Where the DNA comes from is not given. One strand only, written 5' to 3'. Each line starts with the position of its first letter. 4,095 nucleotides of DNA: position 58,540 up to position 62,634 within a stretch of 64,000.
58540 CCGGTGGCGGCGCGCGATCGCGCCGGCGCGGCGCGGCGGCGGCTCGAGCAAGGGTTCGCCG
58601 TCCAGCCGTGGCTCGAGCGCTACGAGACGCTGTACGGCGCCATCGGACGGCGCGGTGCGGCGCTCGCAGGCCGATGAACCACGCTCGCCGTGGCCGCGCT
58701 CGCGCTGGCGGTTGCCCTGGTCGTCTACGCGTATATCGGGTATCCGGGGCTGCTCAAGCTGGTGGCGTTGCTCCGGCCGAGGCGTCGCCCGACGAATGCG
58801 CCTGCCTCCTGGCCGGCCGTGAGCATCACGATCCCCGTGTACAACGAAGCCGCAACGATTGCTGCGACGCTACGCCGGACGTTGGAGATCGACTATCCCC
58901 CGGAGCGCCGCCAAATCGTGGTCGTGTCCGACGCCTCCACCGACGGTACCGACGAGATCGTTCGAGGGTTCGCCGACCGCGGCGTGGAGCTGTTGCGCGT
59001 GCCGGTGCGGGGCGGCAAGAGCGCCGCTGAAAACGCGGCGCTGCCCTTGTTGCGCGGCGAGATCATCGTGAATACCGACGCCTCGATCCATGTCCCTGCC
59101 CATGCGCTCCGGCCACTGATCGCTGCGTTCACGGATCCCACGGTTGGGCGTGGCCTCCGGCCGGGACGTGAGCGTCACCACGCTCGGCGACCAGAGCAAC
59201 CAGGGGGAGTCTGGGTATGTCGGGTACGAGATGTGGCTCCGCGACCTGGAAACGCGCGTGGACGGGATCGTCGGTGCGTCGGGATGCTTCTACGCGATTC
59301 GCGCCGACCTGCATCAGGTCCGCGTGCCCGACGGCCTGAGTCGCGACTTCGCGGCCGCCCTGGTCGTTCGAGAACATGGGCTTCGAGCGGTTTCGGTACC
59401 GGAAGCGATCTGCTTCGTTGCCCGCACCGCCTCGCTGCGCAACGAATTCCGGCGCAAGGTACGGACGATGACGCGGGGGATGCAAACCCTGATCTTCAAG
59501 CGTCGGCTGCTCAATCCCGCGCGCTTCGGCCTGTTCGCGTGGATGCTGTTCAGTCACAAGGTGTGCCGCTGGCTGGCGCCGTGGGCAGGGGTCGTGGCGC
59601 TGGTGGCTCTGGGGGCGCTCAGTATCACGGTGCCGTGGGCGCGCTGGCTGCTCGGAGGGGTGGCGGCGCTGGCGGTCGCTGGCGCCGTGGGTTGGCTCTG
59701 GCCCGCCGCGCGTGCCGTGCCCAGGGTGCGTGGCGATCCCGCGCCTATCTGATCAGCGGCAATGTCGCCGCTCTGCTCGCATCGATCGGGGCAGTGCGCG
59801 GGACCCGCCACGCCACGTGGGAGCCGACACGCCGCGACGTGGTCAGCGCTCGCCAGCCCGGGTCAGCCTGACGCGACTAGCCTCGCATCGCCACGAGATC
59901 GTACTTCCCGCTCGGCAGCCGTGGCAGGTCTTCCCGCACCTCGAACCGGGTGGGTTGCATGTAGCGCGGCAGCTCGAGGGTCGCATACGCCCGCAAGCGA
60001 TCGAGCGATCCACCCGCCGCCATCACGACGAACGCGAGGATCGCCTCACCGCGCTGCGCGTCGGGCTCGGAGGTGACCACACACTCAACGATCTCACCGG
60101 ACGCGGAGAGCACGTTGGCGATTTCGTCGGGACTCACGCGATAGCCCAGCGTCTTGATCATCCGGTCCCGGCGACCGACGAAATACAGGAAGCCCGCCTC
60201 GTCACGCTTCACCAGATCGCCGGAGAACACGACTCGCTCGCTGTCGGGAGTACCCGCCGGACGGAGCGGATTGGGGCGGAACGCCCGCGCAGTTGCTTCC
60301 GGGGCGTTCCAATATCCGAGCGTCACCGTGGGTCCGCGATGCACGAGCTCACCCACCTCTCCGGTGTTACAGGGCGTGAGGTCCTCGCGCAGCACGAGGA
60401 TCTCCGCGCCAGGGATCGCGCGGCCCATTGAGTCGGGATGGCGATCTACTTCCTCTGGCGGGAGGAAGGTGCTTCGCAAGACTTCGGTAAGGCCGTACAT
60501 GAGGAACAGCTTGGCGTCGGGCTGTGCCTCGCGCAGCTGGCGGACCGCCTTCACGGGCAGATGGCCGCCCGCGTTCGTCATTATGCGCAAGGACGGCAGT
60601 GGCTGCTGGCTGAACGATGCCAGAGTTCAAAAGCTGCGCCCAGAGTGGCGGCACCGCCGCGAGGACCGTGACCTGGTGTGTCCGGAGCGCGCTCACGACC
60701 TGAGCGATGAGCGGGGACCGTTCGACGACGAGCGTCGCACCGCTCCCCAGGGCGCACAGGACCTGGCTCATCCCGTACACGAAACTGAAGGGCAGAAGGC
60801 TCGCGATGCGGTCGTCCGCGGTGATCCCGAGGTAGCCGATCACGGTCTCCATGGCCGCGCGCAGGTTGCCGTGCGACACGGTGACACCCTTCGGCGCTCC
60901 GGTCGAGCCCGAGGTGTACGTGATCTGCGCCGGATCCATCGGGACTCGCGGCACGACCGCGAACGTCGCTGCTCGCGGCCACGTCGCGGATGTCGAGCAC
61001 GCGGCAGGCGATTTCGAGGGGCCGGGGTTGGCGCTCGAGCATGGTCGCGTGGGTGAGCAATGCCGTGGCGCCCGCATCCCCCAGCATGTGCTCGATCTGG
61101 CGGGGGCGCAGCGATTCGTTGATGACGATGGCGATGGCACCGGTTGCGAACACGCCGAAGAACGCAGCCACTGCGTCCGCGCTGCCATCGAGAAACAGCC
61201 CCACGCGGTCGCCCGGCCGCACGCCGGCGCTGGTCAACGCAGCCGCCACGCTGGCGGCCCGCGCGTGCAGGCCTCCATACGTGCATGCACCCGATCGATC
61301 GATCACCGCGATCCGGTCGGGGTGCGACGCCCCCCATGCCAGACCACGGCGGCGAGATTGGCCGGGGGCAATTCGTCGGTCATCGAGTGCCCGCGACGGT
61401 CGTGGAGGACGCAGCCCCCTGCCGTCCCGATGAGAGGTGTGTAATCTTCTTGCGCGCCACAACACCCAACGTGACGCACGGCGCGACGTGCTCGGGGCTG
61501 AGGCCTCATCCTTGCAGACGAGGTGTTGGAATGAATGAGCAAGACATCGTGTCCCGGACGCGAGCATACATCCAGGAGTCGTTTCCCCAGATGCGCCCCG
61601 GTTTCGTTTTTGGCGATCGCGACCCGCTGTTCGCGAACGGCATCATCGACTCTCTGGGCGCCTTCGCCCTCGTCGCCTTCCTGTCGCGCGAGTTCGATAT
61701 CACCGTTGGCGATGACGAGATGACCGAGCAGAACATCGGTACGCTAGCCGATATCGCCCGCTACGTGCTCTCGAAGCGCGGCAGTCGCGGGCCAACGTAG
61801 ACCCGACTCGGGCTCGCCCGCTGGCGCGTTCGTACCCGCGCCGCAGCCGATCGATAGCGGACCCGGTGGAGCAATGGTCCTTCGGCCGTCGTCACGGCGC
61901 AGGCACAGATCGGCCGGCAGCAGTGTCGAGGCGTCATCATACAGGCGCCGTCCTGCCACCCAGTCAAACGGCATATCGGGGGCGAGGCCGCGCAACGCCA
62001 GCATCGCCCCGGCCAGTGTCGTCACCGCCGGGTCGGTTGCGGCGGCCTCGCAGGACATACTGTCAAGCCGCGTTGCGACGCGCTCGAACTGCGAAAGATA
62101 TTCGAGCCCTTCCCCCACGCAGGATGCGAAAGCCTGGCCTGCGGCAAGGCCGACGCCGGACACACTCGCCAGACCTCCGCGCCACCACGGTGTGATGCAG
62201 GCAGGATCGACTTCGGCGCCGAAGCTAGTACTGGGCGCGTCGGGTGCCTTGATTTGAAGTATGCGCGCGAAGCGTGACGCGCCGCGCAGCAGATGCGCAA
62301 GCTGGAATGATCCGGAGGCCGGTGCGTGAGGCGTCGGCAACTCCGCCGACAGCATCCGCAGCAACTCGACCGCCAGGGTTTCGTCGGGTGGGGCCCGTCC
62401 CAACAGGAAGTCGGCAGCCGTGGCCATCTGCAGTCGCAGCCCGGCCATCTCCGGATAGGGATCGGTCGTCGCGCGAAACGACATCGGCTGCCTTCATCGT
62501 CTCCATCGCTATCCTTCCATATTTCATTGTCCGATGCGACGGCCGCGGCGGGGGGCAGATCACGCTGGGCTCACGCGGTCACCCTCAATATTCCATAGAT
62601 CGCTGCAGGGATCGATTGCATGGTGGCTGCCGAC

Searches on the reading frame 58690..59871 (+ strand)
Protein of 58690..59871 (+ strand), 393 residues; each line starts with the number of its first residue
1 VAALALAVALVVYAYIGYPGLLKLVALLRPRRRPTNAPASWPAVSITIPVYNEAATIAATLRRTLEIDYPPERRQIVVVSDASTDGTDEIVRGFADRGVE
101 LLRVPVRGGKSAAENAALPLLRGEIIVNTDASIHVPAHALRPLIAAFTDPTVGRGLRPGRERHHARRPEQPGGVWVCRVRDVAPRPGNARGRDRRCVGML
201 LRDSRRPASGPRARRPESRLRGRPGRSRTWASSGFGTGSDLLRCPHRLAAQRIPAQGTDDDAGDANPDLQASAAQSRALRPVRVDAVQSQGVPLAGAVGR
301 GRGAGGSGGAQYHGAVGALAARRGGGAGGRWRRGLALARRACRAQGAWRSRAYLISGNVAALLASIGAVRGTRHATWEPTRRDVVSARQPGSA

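Call 38: search_protein_families(library=pfam, max_evalue=0.00001, proteins=[window:58690-59871:+])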
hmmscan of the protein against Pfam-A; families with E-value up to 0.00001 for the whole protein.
window:58690-59871:+ (393 aa): 2 families
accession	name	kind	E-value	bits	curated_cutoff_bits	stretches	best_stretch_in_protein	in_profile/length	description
PF00535.33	Glycos_transf_2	-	3.2e-19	69.9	23.3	1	45-168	1-128/168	Glycosyl transferase family 2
PF13641.12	Glyco_tranf_2_3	-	2.3e-08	34.8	27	1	42-152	1-116/230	Glycosyltransferase like family 2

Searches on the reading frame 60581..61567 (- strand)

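Call 38: search_protein_families(library=pfam, max_evalue=0.00001, proteins=[window:60581-61567:-])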
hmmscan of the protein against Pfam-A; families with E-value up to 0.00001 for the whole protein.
window:60581-61567:- (328 aa): 1 family
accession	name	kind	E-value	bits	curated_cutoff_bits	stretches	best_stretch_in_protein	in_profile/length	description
PF00501.34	AMP-binding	-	1.5e-25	90.3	29.9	1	79-202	5-139/384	AMP-binding enzyme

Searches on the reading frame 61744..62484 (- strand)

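Call 38: search_protein_families(library=pfam, max_evalue=0.00001, proteins=[window:61744-62484:-])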
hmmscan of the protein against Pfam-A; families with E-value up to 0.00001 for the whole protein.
window:61744-62484:- (246 aa): 1 family
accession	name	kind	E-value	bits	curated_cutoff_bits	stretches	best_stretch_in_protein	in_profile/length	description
PF02624.21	YcaO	-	1.5e-06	28.3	25.7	1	110-218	2-123/325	YcaO cyclodehydratase, ATP-ad Mg2+-binding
